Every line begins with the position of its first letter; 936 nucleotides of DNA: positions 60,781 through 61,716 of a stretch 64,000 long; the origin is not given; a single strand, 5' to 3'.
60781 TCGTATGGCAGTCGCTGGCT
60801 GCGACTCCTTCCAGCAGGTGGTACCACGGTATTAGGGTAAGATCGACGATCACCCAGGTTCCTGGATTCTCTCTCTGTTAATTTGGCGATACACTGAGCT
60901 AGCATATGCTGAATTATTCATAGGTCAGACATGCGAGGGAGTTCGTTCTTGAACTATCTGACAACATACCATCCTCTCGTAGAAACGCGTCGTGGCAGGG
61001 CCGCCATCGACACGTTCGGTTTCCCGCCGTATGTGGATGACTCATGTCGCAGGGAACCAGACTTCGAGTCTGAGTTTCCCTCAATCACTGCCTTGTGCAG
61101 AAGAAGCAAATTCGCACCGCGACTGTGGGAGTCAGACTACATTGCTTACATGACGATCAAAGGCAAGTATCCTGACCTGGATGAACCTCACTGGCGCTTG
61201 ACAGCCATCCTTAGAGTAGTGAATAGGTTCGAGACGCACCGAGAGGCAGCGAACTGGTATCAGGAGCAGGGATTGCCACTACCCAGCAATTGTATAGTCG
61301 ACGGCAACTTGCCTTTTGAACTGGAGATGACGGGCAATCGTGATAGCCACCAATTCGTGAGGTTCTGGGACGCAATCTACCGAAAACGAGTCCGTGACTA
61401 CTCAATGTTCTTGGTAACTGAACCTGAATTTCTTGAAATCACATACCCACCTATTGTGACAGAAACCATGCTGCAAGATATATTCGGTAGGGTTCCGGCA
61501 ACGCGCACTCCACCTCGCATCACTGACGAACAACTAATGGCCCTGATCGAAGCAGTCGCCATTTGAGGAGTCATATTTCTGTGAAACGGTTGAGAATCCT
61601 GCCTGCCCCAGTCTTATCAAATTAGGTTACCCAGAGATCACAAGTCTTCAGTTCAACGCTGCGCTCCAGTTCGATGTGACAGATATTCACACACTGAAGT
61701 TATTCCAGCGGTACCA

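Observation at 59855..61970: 2.1-kb low-G+C insertion splitting tandem phosphotriesterase paralogues; half of it has no plausible ORF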

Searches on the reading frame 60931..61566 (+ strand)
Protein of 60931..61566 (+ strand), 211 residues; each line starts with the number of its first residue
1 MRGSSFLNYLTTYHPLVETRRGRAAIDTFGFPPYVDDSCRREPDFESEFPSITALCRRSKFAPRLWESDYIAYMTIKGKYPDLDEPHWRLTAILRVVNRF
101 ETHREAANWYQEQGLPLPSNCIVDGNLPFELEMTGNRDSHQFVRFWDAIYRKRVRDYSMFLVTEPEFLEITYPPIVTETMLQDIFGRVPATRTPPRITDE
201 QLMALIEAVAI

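Call 6: search_protein_families(library=pfam, proteins=[window:60931-61566:+], max_evalue=1)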
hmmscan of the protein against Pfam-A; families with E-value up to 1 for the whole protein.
window:60931-61566:+ (211 aa): 1 family
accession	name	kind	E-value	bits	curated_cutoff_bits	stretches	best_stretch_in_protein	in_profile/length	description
PF12105.13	SpoU_methylas_C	-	0.082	13.1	25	0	103-118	28-43/54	SpoU, rRNA methylase, C-terminal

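Call 10: search_protein_families(library=phrogs, proteins=[window:60931-61566:+], max_evalue=1)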
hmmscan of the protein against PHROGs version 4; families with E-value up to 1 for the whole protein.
window:60931-61566:+ (211 aa): 0 families

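Call 21: search_protein_families(library=padloc, proteins=[window:60931-61566:+], max_evalue=1)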
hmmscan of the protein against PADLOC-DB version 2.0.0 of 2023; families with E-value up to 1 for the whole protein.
window:60931-61566:+ (211 aa): 0 families

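Call 24: find_homologous_proteins(query=window:60931-61566:+)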
Query window:60931-61566:+ (211 aa): 444 proteins with E <= 0.001 among 549 candidates; the best 120 are listed.
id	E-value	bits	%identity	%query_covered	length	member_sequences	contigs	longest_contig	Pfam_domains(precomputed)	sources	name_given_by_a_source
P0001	1.5e-142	490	100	100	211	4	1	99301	-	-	-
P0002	7.9e-120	416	87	97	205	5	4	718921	-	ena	-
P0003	2.2e-114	398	83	97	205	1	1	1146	-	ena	-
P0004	1.0e-104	367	79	97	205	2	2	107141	-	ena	-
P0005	1.8e-81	291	61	97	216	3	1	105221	-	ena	-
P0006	2.2e-78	281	58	97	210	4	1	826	-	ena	-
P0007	1.3e-76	275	58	93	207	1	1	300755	-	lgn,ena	-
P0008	2.0e-74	268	58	93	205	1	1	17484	-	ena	-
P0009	1.7e-73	265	54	96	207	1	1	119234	-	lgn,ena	-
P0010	4.0e-73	263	54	96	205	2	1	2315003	-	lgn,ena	-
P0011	6.6e-73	263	58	95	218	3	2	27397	-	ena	-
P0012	4.7e-72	260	56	97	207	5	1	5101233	-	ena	-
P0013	7.0e-72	259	56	97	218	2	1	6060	-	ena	-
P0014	7.4e-71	256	55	97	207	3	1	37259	-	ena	-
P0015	1.3e-70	255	56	97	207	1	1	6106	-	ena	-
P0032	2.2e-67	245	54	97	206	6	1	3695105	-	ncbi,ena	-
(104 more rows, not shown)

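Call 27: find_encoding_contigs(protein=P0012, flank=8000, max_places=2)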
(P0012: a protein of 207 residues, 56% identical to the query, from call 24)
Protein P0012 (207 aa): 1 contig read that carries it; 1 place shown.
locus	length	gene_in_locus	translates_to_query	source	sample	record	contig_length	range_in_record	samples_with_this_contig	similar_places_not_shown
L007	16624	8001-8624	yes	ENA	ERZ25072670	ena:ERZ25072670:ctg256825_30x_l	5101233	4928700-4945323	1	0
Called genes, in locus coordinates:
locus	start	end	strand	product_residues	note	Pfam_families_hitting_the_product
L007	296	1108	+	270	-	-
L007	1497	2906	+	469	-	PF07581:Glug (faint)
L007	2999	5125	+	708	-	-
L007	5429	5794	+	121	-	-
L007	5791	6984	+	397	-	PF22483:Mu-transpos_C_2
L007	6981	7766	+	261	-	PF01695:IstB_IS21, PF00308:Bac_DnaA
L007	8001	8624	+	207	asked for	-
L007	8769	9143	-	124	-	-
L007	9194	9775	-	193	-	PF22569:DCD_C, PF22769:DCD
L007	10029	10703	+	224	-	-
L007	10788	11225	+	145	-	PF13808:DDE_Tnp_1_assoc (weak)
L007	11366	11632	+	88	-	-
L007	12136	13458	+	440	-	PF00078:RVT_1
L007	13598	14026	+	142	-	PF05598:DUF772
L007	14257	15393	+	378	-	PF13808:DDE_Tnp_1_assoc, PF01609:DDE_Tnp_1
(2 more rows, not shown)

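Call 28: find_encoding_contigs(protein=P0032, flank=8000, max_places=2)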
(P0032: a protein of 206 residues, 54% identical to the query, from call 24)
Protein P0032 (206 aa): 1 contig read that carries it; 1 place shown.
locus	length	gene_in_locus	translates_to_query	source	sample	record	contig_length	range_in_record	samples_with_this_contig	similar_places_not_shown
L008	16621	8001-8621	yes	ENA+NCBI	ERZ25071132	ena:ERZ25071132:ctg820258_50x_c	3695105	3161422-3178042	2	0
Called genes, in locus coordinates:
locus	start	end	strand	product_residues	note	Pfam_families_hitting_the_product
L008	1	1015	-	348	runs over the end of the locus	PF01145:Band_7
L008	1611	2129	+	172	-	PF00210:Ferritin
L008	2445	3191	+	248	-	PF00106:adh_short, PF08659:KR, PF13561:adh_short_C2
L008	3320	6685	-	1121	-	PF03176:MMPL, PF00873:ACR_tran (weak), PF03176:MMPL, PF01476:LysM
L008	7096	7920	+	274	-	PF01261:AP_endonuc_2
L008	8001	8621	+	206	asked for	-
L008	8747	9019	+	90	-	-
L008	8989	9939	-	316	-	PF03255:ACCA, PF01039:Carboxyl_trans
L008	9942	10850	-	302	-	PF17848:Zn_ribbon_ACC, PF01039:Carboxyl_trans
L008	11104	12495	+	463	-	PF01547:SBP_bac_1, PF13416:SBP_bac_8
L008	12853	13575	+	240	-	PF05721:PhyH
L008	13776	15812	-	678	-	PF03190:Thioredox_DsbH, PF13899:Thioredoxin_7 (weak)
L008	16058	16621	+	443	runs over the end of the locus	PF00574:CLP_protease (weak), PF25145:NfeD1b_N, PF24961:NfeD_membrane, PF01957:NfeD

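Call 30: search_solved_structures(query=A1, max_evalue=10)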
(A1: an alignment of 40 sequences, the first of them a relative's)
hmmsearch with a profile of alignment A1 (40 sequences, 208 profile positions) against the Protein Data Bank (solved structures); distinct sequences matched with E-value up to 10: 1.
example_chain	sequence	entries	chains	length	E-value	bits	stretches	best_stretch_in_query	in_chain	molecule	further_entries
4zqa_A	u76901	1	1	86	0.42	13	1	134-165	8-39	Sin3 histone deacetylase corepressor complex component SDS3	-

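Call 31: search_protein_families(library=ncbifam, proteins=[window:60931-61566:+], max_evalue=1)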
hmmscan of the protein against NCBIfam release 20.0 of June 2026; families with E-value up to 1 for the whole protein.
window:60931-61566:+ (211 aa): 0 families

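Call 38: predict_structure(alignment_id=A1)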
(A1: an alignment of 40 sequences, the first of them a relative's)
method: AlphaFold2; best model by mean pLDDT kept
length: 211 residues; sequences in the alignment: 40
mean_pLDDT: 94.6   pTM: 0.89
mean pLDDT of the five models: 94.6, 93.7, 93.5, 93.2, 92.8
residues with pLDDT >= 90: 187; 70-90: 20; 50-70: 2; < 50: 2
segments of 3 or more residues with pLDDT < 50: none
pLDDT, mean of each block of 10 residues (from residue 1): 75 97 98 97 97 87 94 97 95 98 98 98 97 95 96 94 98 97 96 90 95 76
secondary structure, 60 per line:
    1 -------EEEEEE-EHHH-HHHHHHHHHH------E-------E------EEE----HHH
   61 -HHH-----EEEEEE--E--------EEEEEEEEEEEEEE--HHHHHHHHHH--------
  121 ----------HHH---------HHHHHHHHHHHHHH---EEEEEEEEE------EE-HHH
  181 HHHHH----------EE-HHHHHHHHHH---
elements in order: E8-13 H20-29 E51-53 E70-75 E87-100 H103-112 H143-156 E160-168 H178-185 H199-208

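Call 39: find_related_loci(query=A1, collection=genome_contigs, flank=6000)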
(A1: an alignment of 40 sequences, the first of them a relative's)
Query A1 (211 aa) in genome_contigs; peptide patterns used: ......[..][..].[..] (x = any residue, [..] = any of these).
59 stretches matched a pattern; 43 encode a relative of the query (tblastn E <= 1e-3); 43 distinct loci.
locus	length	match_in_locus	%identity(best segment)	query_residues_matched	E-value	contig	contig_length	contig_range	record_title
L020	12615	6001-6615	56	7-211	1e-77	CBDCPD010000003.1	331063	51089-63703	MAG: Dehalococcoidia bacterium isolate 65858962-d3d5-450c-8d97-e4733050bb2d genome assembly, contig: contig_3, whole gen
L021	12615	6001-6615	54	7-211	1e-74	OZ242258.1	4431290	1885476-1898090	MAG: Dehalococcoidia bacterium isolate ebb30a51-fd80-4f91-a9df-d4bc6488b8f2 genome assembly, chromosome: 1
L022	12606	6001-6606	54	9-210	3e-74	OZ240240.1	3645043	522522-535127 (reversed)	MAG: Dehalococcoidia bacterium isolate 9fa25b9b-25de-44f7-936b-2c4815794ad0 genome assembly, chromosome: 1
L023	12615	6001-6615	54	7-211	1e-73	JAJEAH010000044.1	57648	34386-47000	MAG: Chloroflexota bacterium isolate jk18x7bins.44 k141_226292, whole genome shotgun sequence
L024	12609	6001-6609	53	9-211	3e-73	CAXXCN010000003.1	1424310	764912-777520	MAG: Dehalococcoidia bacterium isolate e66569de-989e-459c-8942-bbbb2819a0b0 genome assembly, contig: contig_3, whole gen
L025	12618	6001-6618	54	7-211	2e-73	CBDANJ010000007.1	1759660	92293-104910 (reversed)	MAG: Dehalococcoidia bacterium isolate 1adee7ed-d6c2-401a-a923-f2c387bbb7f6 genome assembly, contig: contig_6, whole gen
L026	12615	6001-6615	54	7-211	3e-72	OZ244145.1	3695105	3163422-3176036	MAG: Chloroflexota bacterium isolate eb05c879-3c2f-44be-9c84-8645a4b398cc genome assembly, chromosome: 1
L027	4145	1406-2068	48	2-209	1e-69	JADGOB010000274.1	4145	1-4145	MAG: Acidobacteria bacterium isolate Chersky.3_23 contig-100_19448, whole genome shotgun sequence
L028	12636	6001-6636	51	9-207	4e-69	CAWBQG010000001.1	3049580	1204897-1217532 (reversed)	MAG: uncultured Acidobacteriaceae bacterium isolate MFD01828.bin.1.38 genome assembly, contig: contig_12963, whole genom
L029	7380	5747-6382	48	9-207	8e-68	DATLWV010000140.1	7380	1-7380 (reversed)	MAG TPA_asm: Terriglobia bacterium isolate SMAG_U13229 k141_1067, whole genome shotgun sequence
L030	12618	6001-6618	51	1-205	5e-66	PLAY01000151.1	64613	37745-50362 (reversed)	MAG: Limisphaerales bacterium isolate bog_1418 73.20111000_S2D.10_contig_1296, whole genome shotgun sequence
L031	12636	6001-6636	51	1-211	3e-65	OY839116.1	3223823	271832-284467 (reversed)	MAG: Dehalococcoidia bacterium isolate 44b3abb6-b6b9-4f11-be96-93ee54cc77f6 genome assembly, chromosome: 1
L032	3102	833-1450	50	1-205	2e-65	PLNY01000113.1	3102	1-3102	MAG: Anaerolineae bacterium isolate fen_1070 73.20120800_E1D.55_contig_99402, whole genome shotgun sequence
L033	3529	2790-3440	48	1-207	6e-65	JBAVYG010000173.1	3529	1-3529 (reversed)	MAG: Terriglobia bacterium isolate MFD02755_ilm_asm_bin12 k127_12631, whole genome shotgun sequence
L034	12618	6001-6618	49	9-206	2e-64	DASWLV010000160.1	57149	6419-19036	MAG TPA_asm: Pyrinomonadaceae bacterium isolate SMAG_U3370 k141_450755, whole genome shotgun sequence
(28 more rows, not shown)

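Call 42: fold_search(model_id=the predicted structure, library=pdb)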
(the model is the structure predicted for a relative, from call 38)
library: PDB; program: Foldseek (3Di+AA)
matches with E <= 10: 165; with E <= 0.001: 0
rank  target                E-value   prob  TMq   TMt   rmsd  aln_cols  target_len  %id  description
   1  5y6b_A                1.4e-03  1.00  0.38  0.51   6.7       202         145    8  Crystal structure of ZmASCH Y47F mutant protein from Zymomonas mobilis (released 2018-07-18)
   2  5y6c_A                2.2e-03  1.00  0.41  0.55   6.3       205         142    8  Crystal structure of ZmASCH S128A mutant protein from Zymomonas mobilis (released 2018-07-18)
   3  5guq_C                3.9e-03  0.99  0.39  0.51   6.5       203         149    9  Crystal structure of ASCH from Zymomonas mobilis (released 2017-08-30)
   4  5y6b_B                6.8e-03  0.99  0.40  0.54   6.4       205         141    7  Crystal structure of ZmASCH Y47F mutant protein from Zymomonas mobilis (released 2018-07-18)
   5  5guq_A                1.0e-02  0.97  0.39  0.52   6.7       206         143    8  Crystal structure of ASCH from Zymomonas mobilis (released 2017-08-30)
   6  5gus_B                1.0e-02  0.96  0.38  0.50   6.9       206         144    8  Crystal structure of ASCH domain from Zymomonas mobilis (released 2017-08-30)
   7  2p5d                  2.4e-02  0.95  0.40  0.55   7.0       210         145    7  Crystal structure of MJECL36 from Methanocaldococcus jannaschii DSM 2661 (released 2007-09-18)
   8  5y6b_D                2.5e-02  0.91  0.38  0.53   6.7       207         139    9  Crystal structure of ZmASCH Y47F mutant protein from Zymomonas mobilis (released 2018-07-18)
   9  6p0f                  2.7e-02  0.72  0.35  0.41   8.4       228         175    7  N-terminal domain of Thermococcus Gammatolerans McrB (released 2019-12-18)
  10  2ar1                  2.8e-02  0.80  0.35  0.44   9.4       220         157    8  Structure of Hypothetical protein from Leishmania major (released 2005-08-30)
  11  5gus_A                3.0e-02  0.91  0.39  0.53   6.6       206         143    8  Crystal structure of ASCH domain from Zymomonas mobilis (released 2017-08-30)
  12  6n0s                  3.4e-02  0.80  0.39  0.44   6.6       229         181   10  N-terminal domain of Staphylothermus marinus McrB (released 2019-11-13)
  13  1wmm                  5.3e-02  0.80  0.37  0.50   7.3       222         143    8  Crystal structure of PH1033 from Pyrococcus horikoshii Ot3 (released 2005-08-23)
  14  2hd9                  9.9e-02  0.63  0.37  0.49   7.4       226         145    8  Crystal structure of PH1033 from Pyrococcus horikoshii OT3 (released 2006-12-20)
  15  6p0g_A                1.1e-01  0.57  0.38  0.45   7.6       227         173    5  N-terminal domain of Thermococcus Gammatolerans McrB bound to m5C DNA (released 2019-12-18)
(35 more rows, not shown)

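Call 50: find_encoding_contigs(protein=P0002, flank=6000, max_places=4)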
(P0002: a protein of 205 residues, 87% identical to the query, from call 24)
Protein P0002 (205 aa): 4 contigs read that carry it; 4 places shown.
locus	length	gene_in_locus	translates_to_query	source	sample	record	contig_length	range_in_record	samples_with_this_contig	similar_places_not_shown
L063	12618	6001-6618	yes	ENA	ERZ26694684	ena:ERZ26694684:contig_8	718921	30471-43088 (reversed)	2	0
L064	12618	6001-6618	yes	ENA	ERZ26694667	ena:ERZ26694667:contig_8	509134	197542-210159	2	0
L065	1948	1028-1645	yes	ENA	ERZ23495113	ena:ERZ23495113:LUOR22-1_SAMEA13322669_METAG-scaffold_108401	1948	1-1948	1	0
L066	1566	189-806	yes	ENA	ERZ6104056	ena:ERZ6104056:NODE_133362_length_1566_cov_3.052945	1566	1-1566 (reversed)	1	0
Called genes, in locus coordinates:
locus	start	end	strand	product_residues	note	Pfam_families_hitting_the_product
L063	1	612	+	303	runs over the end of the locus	PF22769:DCD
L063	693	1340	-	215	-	PF22531:DUF7002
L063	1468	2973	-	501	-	PF01425:Amidase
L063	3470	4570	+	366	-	PF02126:PTE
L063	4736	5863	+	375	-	PF27126:NmeDI_C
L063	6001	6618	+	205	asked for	-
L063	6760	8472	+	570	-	-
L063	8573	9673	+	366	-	PF02126:PTE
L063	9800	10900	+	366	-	PF02126:PTE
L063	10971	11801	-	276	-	PF01073:3Beta_HSD, PF01370:Epimerase, PF04321:RmlD_sub_bind, PF05368:NmrA (weak), PF13460:NAD_binding_10, PF16363:GDP_Man_Dehyd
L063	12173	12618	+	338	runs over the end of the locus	PF00303:Thymidylat_synt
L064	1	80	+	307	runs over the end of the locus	PF22769:DCD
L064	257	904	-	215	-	PF22531:DUF7002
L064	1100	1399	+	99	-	PF05199:GMC_oxred_C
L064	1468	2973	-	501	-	PF01425:Amidase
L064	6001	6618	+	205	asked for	-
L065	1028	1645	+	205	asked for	-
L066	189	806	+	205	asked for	-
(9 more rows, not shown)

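Call 51: find_encoding_contigs(protein=P0004, flank=6000, max_places=3)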
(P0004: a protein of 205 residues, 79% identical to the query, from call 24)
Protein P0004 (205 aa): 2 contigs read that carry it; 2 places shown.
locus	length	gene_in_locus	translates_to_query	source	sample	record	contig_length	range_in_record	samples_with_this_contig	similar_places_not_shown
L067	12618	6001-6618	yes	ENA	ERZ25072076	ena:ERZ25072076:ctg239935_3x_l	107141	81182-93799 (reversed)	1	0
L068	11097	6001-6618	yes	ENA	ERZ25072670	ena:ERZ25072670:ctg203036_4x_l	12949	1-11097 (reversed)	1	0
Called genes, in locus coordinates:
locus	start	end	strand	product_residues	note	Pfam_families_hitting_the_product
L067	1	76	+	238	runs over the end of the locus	-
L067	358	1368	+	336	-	-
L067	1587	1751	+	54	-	-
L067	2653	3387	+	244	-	PF05685:Uma2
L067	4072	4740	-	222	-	-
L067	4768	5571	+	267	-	PF18865:AbiJ_NTD5, PF14355:Abi_C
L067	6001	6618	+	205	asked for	-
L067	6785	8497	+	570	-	-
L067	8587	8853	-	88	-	PF00589:Phage_integrase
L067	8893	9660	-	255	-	PF01695:IstB_IS21, PF00308:Bac_DnaA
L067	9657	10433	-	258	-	PF22483:Mu-transpos_C_2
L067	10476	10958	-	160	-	-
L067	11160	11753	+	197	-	-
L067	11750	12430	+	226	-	PF13365:Trypsin_2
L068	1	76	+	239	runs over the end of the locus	-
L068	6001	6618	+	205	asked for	-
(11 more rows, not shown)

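Call 52: find_encoding_contigs(protein=P0003, flank=6000, max_places=3)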
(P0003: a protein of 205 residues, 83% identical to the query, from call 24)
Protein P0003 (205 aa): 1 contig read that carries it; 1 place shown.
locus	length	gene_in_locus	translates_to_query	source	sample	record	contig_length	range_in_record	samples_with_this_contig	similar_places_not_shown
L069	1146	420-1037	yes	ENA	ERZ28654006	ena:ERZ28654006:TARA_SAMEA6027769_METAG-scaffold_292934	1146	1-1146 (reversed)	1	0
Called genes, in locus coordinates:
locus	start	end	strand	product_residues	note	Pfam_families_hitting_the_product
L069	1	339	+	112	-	?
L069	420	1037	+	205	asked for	-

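Call 61: search_protein_families(library=pfam, proteins=[L063:6760-8472:+, L063:4736-5863:+], max_evalue=0.01)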
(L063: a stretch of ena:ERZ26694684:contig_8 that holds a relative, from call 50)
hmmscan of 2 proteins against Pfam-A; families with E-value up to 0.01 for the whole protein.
L063:6760-8472:+ (570 aa): 0 families

L063:4736-5863:+ (375 aa): 0 families

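Call 69: find_homologous_proteins(query=L063:6760-8472:+)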
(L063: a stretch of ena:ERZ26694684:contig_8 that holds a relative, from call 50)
Query L063:6760-8472:+ (570 aa): 1879 proteins with E <= 0.001 among 8000 candidates; the best 120 are listed.
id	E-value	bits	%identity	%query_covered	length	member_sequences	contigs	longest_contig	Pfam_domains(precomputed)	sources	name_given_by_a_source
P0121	0.0e+0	1314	100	100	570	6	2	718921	-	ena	-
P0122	0.0e+0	1143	86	100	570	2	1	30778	-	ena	-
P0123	0.0e+0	1023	88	88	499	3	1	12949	-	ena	-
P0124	2.7e-245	833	65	99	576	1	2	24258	-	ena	-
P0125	5.6e-236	803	61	100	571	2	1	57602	-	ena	-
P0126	4.6e-234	796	61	100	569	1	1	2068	-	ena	-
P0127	7.5e-233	792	60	99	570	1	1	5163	-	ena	-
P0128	1.7e-232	791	61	100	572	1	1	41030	-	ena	-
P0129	3.9e-230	783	61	100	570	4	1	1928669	-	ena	-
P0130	3.8e-229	780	60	100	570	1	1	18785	-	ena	-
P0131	1.9e-228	778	60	100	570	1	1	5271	-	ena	-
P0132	2.5e-228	777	59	100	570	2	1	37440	-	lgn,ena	-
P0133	4.0e-227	773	59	100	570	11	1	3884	-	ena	-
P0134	1.0e-224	765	57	100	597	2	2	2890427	-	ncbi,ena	-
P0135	2.4e-223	761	57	100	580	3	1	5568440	-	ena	-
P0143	3.8e-216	737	58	99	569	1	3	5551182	-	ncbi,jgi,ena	-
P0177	6.9e-206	703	54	100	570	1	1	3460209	-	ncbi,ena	-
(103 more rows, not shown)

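Call 72: fold_search(model_id=the predicted structure, library=viral)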
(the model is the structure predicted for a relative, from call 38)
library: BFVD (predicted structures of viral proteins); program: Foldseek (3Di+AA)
matches with E <= 10: 127; with E <= 0.001: 0
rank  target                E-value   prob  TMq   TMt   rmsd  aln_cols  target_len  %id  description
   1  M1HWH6                6.3e-03  0.99  0.40  0.55   6.8       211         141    9  (no name in the UniProt tables at hand)
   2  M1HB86                1.8e-02  0.96  0.38  0.45   6.0       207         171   11  (no name in the UniProt tables at hand)
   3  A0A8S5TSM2            3.4e-02  0.90  0.38  0.27   7.4       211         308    8  (P)ppGpp synthetase, RelA/SpoT family [Podoviridae sp. ctARy1]
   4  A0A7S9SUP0            4.1e-02  0.66  0.33  0.43   8.6       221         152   10  Uncharacterized protein [Virus NIOZ-UU159]
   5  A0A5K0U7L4            6.0e-02  0.63  0.27  0.21   6.4       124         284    8  ASCH domain-containing protein [Yasminevirus sp. GU-2018]
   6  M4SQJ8                7.7e-02  0.21  0.18  0.29  11.6       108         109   16  Uncharacterized protein [Vibrio phage VBP47]
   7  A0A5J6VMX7            3.2e-01  0.18  0.22  0.25   7.5       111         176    9  Uncharacterized protein [Megaviridae environmental sample]
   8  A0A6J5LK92            3.5e-01  0.13  0.25  0.13   8.4       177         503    6  ASCH domain containing protein [uncultured Caudovirales phage]
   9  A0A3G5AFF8            3.7e-01  0.20  0.26  0.39   7.5       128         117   12  ProFAR isomerase-like protein [Solivirus sp.]
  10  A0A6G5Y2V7            3.7e-01  0.13  0.19  0.27   7.1       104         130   12  (no name in the UniProt tables at hand)
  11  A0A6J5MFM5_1          4.2e-01  0.13  0.25  0.08   8.9       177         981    6  ART-PolyVal-like domain-containing protein [uncultured Caudovirales phage]
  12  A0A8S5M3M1            4.7e-01  0.01  0.11  0.10  21.1       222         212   10  Uncharacterized protein [Siphoviridae sp. ct3b712]
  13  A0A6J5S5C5            6.1e-01  0.09  0.21  0.33   9.1       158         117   11  Uncharacterized protein [uncultured Caudovirales phage]
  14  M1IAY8                6.5e-01  0.08  0.25  0.13  11.3       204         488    9  (no name in the UniProt tables at hand)
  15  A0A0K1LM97            7.3e-01  0.11  0.28  0.37  11.8       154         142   15  Uncharacterized protein [Caulobacter phage Seuss]
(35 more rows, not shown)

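Call 73: search_protein_families(library=padloc, proteins=[P0121], max_evalue=0.01)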
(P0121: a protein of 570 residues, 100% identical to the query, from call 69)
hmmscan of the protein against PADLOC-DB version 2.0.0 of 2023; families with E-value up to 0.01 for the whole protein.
P0121 (570 aa): 0 families

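Call 80: search_protein_families(library=pfam, alignment_id=A1, max_evalue=1)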
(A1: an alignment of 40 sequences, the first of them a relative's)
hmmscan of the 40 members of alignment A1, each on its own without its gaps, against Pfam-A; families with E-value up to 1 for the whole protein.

A. member 1, P0001 (211 aa): 1 family
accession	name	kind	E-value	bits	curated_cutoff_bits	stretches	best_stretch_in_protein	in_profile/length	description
PF12105.13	SpoU_methylas_C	-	0.082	13.1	25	0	103-118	28-43/54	SpoU, rRNA methylase, C-terminal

B. families by the number of members that match (of 40 scanned): 4 families
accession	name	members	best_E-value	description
PF12105.13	SpoU_methylas_C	3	0.0044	SpoU, rRNA methylase, C-terminal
PF24693.1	DUF7660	1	0.037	Family of unknown function (DUF7660)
PF13926.11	DUF4211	1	0.1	Domain of unknown function (DUF4211)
PF16783.10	FANCM-MHF_bd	1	0.14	FANCM to MHF binding domain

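Call 90: search_protein_representatives(alignment_id=A1)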
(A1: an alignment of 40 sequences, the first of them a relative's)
Query: 40 sequences, 208 profile positions. Proteins with E-value up to 0.001 (for the whole library): 535; up to 1e-10: 446; up to 1e-30: 269. The best 150 are listed.
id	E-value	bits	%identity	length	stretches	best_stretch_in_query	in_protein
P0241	5.3e-84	296.9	-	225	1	2-206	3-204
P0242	2.9e-83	294.5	-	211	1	1-205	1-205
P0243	1.7e-82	292.0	-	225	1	1-205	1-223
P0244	6.4e-81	286.9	-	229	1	1-202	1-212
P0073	2.2e-80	285.2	-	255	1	4-206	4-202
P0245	2.6e-80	284.9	-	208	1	1-206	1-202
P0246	1.3e-79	282.6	-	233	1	1-206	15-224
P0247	1.1e-78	279.6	-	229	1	3-206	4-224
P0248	4.7e-78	277.5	-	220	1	1-204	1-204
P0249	6.7e-77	273.8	-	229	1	1-203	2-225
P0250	3.4e-75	268.2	-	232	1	1-206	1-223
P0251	8.3e-75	266.9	-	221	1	1-205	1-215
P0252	1.1e-74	266.6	-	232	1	3-205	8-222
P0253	6.5e-74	264.0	-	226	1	3-206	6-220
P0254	1.7e-73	262.6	-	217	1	1-205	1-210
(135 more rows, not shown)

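Call 100: find_encoding_contigs(protein=P0143, flank=7000, max_places=1)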
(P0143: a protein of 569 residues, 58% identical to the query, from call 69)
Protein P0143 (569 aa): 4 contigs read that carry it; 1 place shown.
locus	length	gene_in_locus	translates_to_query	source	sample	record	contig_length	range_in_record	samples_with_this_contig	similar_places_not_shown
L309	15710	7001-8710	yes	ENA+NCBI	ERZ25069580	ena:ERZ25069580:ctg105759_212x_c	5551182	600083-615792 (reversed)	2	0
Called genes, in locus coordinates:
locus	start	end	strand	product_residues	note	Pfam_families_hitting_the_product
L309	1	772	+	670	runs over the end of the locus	PF04851:ResIII, PF17757:UvrB_inter, PF27431:UvrB_3rd, PF00271:Helicase_C, PF12344:UvrB, PF02151:UVR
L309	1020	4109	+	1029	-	PF00521:DNA_topoisoIV, PF03989:DNA_gyraseA_C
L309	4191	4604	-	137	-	-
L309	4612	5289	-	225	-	PF04542:Sigma70_r2, PF08281:Sigma70_r4_2, PF04545:Sigma70_r4 (weak)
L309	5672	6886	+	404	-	PF00712:DNA_pol3_beta, PF02767:DNA_pol3_beta_2, PF02768:DNA_pol3_beta_3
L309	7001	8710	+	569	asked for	-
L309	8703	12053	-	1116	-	PF02384:N6_Mtase (weak), PF20473:MmeI_Mtase (weak), PF18135:Type_ISP_C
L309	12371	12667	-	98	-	PF01381:HTH_3 (weak)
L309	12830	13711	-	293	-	PF05721:PhyH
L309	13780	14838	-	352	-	PF23493:CysS_C (weak)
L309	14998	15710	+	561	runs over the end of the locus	-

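Call 101: find_encoding_contigs(protein=P0129, flank=7000, max_places=1)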
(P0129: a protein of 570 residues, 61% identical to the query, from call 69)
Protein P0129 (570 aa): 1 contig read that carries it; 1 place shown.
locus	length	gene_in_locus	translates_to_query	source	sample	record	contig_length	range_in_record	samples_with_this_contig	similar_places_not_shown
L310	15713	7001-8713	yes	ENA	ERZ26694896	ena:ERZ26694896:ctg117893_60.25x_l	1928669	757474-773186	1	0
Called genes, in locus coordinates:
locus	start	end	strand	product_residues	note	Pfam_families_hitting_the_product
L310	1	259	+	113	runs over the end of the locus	-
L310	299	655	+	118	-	-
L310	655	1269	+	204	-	-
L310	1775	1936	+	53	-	-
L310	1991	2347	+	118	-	-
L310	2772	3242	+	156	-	-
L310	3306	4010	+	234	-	-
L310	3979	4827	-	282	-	PF13592:HTH_33, PF13358:DDE_3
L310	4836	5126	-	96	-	PF13518:HTH_28 (faint), PF13384:HTH_23, PF13551:HTH_29 (weak)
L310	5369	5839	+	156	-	PF13384:HTH_23, PF13518:HTH_28 (weak), PF13551:HTH_29, PF13565:HTH_32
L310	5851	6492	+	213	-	PF13358:DDE_3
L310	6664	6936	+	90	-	-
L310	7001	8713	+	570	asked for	-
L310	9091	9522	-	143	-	PF01850:PIN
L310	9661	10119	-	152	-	PF01850:PIN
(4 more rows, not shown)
